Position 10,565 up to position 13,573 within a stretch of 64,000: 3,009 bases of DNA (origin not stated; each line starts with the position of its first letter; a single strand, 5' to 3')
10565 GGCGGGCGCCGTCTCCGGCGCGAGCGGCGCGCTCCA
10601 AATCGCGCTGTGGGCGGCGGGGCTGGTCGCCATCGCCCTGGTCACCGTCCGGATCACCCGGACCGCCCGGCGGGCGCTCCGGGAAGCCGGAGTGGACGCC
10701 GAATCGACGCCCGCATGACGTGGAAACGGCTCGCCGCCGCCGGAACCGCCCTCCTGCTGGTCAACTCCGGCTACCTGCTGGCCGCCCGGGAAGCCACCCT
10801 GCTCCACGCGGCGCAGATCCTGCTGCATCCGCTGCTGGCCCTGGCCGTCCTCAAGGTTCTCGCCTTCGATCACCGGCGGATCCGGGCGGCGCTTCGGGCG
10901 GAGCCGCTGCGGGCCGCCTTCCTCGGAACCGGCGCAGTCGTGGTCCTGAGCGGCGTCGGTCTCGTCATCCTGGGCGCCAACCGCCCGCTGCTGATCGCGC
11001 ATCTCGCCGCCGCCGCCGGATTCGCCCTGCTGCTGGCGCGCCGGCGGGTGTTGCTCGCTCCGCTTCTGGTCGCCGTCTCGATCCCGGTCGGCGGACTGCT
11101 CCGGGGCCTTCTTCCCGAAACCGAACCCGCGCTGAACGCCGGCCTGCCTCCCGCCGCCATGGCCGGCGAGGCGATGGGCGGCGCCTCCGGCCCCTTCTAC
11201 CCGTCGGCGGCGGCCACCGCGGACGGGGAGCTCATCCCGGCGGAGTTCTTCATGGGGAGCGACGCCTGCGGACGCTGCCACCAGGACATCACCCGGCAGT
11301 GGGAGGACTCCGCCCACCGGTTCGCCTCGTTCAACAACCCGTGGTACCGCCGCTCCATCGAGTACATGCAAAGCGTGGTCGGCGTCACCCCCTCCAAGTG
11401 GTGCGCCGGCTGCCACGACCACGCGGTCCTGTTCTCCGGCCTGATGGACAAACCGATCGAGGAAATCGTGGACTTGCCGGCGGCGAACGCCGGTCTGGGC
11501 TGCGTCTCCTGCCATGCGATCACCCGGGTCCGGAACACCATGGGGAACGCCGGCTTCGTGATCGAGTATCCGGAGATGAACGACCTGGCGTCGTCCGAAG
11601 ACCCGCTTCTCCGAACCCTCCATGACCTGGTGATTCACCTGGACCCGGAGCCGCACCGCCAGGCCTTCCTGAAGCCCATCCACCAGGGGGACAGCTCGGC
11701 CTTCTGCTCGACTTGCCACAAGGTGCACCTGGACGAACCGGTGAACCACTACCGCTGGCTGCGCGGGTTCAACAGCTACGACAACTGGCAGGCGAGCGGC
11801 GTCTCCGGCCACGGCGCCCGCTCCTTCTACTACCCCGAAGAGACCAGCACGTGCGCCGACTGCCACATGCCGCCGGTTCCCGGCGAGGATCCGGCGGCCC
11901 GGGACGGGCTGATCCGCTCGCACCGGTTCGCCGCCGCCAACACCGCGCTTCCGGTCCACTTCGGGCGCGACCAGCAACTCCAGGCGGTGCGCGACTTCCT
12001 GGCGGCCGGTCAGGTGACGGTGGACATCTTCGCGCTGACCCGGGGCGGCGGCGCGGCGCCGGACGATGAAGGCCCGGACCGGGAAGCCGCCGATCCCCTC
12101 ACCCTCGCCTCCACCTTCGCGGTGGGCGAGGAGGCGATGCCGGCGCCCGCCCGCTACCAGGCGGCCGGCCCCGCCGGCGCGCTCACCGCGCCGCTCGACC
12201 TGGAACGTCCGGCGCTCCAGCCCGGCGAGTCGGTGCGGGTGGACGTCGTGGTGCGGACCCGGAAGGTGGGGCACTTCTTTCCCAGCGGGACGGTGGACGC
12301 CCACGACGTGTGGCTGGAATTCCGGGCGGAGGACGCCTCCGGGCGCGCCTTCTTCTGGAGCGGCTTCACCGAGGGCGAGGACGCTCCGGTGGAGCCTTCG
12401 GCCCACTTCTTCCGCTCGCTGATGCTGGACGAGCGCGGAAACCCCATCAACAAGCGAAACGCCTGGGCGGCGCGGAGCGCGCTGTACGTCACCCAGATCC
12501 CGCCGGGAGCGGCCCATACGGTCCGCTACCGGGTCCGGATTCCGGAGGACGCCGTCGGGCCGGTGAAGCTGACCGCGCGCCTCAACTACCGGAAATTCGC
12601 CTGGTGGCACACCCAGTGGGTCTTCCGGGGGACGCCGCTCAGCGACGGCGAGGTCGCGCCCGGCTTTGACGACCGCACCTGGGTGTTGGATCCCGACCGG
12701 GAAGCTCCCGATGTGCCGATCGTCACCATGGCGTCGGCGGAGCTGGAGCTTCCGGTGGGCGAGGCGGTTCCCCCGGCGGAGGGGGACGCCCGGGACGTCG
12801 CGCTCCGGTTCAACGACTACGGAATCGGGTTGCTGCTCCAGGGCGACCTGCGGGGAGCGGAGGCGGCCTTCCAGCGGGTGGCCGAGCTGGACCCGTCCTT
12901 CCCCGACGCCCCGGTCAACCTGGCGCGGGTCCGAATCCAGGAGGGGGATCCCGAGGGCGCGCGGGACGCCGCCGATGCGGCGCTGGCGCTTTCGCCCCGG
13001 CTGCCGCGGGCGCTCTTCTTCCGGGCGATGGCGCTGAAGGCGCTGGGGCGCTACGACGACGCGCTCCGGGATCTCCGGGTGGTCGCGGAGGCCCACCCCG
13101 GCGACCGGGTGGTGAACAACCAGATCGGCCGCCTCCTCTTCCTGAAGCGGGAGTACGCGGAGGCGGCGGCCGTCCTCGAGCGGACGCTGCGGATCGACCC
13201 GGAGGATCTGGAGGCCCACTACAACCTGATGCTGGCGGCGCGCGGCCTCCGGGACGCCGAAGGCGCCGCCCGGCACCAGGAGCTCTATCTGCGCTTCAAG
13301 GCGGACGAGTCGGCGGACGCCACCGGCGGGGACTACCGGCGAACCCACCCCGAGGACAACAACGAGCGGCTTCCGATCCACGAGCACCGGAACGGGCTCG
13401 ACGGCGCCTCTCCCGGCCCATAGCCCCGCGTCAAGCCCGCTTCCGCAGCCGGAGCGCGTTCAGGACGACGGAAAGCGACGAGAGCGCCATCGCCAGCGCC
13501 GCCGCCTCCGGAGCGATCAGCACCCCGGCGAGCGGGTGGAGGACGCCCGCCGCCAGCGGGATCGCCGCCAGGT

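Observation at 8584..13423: Translationally coupled operon: FAD disulfide oxidoreductase, DedA/TVP38 and a polytopic pentaheme cytochrome c with TPR domain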

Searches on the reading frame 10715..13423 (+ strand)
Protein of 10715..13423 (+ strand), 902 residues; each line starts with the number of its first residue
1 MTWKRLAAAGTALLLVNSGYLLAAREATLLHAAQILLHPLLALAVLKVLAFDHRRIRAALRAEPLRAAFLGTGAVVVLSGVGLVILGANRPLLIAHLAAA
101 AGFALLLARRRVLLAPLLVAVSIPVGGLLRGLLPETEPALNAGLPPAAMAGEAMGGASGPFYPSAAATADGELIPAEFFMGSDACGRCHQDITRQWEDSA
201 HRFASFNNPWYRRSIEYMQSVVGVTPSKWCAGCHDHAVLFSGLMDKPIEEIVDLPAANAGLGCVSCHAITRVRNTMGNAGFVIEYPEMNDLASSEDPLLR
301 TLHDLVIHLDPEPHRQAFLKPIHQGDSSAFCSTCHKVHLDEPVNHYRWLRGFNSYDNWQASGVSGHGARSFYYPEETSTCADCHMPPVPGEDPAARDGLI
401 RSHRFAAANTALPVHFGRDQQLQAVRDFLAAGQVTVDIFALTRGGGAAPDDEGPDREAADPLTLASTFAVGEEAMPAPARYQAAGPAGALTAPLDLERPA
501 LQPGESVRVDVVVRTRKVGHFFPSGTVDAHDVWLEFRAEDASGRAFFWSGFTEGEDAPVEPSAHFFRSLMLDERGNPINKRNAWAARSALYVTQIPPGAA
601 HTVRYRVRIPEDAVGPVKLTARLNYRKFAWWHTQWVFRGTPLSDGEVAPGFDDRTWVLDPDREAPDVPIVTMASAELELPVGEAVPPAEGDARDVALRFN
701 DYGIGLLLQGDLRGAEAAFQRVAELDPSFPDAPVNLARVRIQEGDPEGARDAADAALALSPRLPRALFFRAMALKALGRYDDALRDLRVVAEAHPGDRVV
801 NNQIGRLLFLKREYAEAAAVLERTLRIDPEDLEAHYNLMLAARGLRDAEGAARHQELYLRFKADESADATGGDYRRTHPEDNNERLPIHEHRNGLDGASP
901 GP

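Call 7: search_protein_families(library=pfam, proteins=[window:10715-13423:+], max_evalue=0.01)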
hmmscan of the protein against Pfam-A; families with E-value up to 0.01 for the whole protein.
window:10715-13423:+ (902 aa): 19 families
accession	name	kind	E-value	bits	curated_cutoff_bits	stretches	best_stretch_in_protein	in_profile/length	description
PF07719.23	TPR_2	-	3.5e-17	61.5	27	1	764-796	1-33/34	Tetratricopeptide repeat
PF14559.12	TPR_19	-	1e-14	55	25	3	706-761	1-56/68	Tetratricopeptide repeat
PF13428.12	TPR_14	-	6.4e-12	45.3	23.5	0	764-801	1-38/44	Tetratricopeptide repeat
PF00515.34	TPR_1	-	3.1e-11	43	27.8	0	765-787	2-24/34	Tetratricopeptide repeat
PF13414.12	TPR_11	-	1.6e-09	37.7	26.8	1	805-838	1-34/42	TPR repeat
PF13432.12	TPR_16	-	1e-08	35.9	32.7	2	735-797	2-64/65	Tetratricopeptide repeat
PF13435.11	Cytochrome_C554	-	1.8e-08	35.7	20.8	1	184-267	1-83/84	Cytochrome c554 and c-prime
PF13181.12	TPR_8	-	1.1e-07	31.9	25.7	0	801-831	4-34/34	Tetratricopeptide repeat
PF13431.12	TPR_17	-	1.1e-06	28.8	24.4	0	754-784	3-33/34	Tetratricopeptide repeat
PF13424.12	TPR_12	-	1.2e-06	29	30.1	0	774-829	13-76/77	Tetratricopeptide repeat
PF22113.1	Mtrc-MtrF_II-IV_dom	-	0.0001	22.3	30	0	230-386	9-129/176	Outer membrane cytochrome MtrC/MtrF-like, domains II/IV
PF14522.11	Cytochrome_C7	-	0.00012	22.2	24.8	1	183-267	14-66/67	Cytochrome c7 and related cytochrome c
PF13371.12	TPR_9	-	0.00032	21.1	35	1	741-798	6-63/73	Tetratricopeptide repeat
PF13174.12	TPR_6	-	0.00053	20.9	26.3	0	766-796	2-32/33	Tetratricopeptide repeat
PF24575.1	TPR_Slam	-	0.00071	20.4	35.2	0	769-819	52-102/104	Surface lipoprotein assembly modifier, N-terminal TPR repeats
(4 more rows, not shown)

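Call 8: search_protein_families(library=ncbifam, proteins=[window:10715-13423:+], max_evalue=0.01)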
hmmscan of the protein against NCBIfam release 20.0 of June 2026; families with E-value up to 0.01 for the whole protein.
window:10715-13423:+ (902 aa): 19 families
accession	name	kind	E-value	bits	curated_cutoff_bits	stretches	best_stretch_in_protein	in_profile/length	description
TIGR02917.1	PEP_TPR_lipo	equivalog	7.2e-14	50.6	312.2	1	701-848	368-515/899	XrtA/PEP-CTERM system TPR-repeat protein PrsT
NF040959.1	MamA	equivalog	2.5e-09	36.9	200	1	699-854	40-195/204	magnetosome protein MamA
NF033920.0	C39_PA2778_fam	equivalog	1.1e-07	31.5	150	1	709-761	203-255/255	PA2778 family cysteine peptidase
TIGR02521.1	type_IV_pilW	equivalog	1.7e-07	31.1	154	1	735-826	36-127/234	type IV pilus biogenesis/stability protein PilW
TIGR02552.1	LcrH_SycD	equivalog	1.9e-07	30.9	104.8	1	706-794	28-116/136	SycD/LcrH family type III secretion system chaperone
NF040886.1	cyt_C_like_Sec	equivalog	5e-07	28.6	250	1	182-202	45-65/423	multiheme c-type cytochrome (seleno)protein ExtKL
TIGR00990.1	3a0801s09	subfamily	1.3e-06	27.4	757.25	1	695-829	330-464/615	mitochondrial import receptor subunit TOM70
NF041028.1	decahem_GSU2203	exception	4e-06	26.2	325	0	174-214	28-69/317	GSU2203 family decaheme c-type cytochrome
TIGR03508.1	decahem_SO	subfamily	5.1e-06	26.1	192.2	1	228-386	3-152/258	DmsE family decaheme c-type cytochrome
TIGR04510.1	mod_pep_cyc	subfamily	6.5e-06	24.9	400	1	696-824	398-527/814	putative peptide modification system cyclase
NF041198.1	UshA_like_PCGU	equivalog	9.1e-05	21.2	275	1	177-271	403-483/519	UshA-like (seleno)protein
TIGR00540.1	TPR_hemY_coli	hypoth_equivalog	0.00017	20.5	142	0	736-791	158-213/385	heme biosynthesis-associated TPR protein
NF008391.2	PRK11189.1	equivalog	0.00024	20.7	250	1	717-797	86-166/297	lipoprotein NlpI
NF033762.1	social_mot_Tgl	equivalog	0.00034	20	225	0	775-838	42-106/252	social motility TPR repeat lipoprotein Tgl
NF043010.1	Cyt554_Nsmonas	equivalog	0.0019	17.6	400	1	170-271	19-119/238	cytochrome c-550 CycA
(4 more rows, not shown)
